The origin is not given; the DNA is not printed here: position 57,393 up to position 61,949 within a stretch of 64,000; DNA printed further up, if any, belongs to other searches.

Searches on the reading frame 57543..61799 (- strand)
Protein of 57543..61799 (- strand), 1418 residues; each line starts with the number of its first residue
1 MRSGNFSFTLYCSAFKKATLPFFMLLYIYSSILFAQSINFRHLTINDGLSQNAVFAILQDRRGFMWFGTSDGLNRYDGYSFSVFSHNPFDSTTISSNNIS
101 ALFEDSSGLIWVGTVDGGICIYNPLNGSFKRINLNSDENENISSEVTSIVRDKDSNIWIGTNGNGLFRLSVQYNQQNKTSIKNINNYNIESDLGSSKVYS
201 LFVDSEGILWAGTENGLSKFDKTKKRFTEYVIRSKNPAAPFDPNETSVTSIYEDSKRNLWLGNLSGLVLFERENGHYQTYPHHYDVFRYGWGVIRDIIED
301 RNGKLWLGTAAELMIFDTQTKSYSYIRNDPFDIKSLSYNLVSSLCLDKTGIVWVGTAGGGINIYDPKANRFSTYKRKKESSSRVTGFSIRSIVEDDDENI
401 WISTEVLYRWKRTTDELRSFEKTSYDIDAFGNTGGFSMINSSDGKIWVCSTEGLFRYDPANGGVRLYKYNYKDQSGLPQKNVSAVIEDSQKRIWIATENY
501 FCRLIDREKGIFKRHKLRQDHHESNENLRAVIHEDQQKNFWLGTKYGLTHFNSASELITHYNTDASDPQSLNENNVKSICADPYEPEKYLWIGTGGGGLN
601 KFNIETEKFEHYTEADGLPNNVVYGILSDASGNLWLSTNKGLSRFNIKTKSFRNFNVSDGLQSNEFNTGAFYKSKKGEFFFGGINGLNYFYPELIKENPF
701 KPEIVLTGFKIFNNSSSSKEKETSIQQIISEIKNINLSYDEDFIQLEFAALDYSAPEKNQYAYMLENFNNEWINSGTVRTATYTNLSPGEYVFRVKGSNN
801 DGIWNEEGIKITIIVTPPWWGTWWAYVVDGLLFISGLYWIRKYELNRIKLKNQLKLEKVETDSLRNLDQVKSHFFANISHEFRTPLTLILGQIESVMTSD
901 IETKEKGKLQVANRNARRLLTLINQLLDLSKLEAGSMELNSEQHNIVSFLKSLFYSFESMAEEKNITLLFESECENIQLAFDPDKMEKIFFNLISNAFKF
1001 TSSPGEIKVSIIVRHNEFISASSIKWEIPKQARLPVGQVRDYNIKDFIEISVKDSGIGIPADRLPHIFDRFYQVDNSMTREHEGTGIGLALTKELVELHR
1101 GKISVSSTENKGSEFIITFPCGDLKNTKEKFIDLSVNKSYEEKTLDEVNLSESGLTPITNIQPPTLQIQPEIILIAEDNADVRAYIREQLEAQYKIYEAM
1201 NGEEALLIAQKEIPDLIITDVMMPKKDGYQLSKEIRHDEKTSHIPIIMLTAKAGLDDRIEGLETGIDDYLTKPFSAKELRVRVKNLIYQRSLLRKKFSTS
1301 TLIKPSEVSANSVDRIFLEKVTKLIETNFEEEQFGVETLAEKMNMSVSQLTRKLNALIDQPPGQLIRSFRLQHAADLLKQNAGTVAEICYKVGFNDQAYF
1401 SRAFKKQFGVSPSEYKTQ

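Call 60: search_protein_families(library=pfam, proteins=[window:57543-61799:-], max_evalue=0.00001)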
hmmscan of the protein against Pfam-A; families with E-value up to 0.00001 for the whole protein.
window:57543-61799:- (1418 aa): 8 families
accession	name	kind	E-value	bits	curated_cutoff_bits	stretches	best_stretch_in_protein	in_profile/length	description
PF07494.17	Reg_prop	-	1.1e-55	178.8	20.4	0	48-70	1-23/24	Two component regulator propeller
PF00072.30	Response_reg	-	4.9e-28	98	30.2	1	1173-1283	1-110/111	Response regulator receiver domain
PF02518.31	HATPase_c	-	3.5e-26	92.3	26.4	1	982-1121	2-109/111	Histidine kinase-, DNA gyrase B-, and HSP90-like ATPase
PF12833.13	HTH_18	-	7.8e-23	81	33.6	1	1339-1417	1-79/80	Helix-turn-helix domain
PF07495.19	Y_Y_Y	-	3.5e-20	72.1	26.6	1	752-815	1-64/65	Y_Y_Y domain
PF00512.31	HisKA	-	1.1e-15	57.9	26.9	1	871-935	2-66/66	His Kinase A (phospho-acceptor) domain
PF00165.29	HTH_AraC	-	1.5e-11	44.6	26.6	1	1384-1415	10-40/42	Bacterial regulatory helix-turn-helix proteins, AraC family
PF23748.1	Beta-prop_LRRK2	-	2e-11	44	26.9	0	335-370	270-305/359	LRRK2 beta propeller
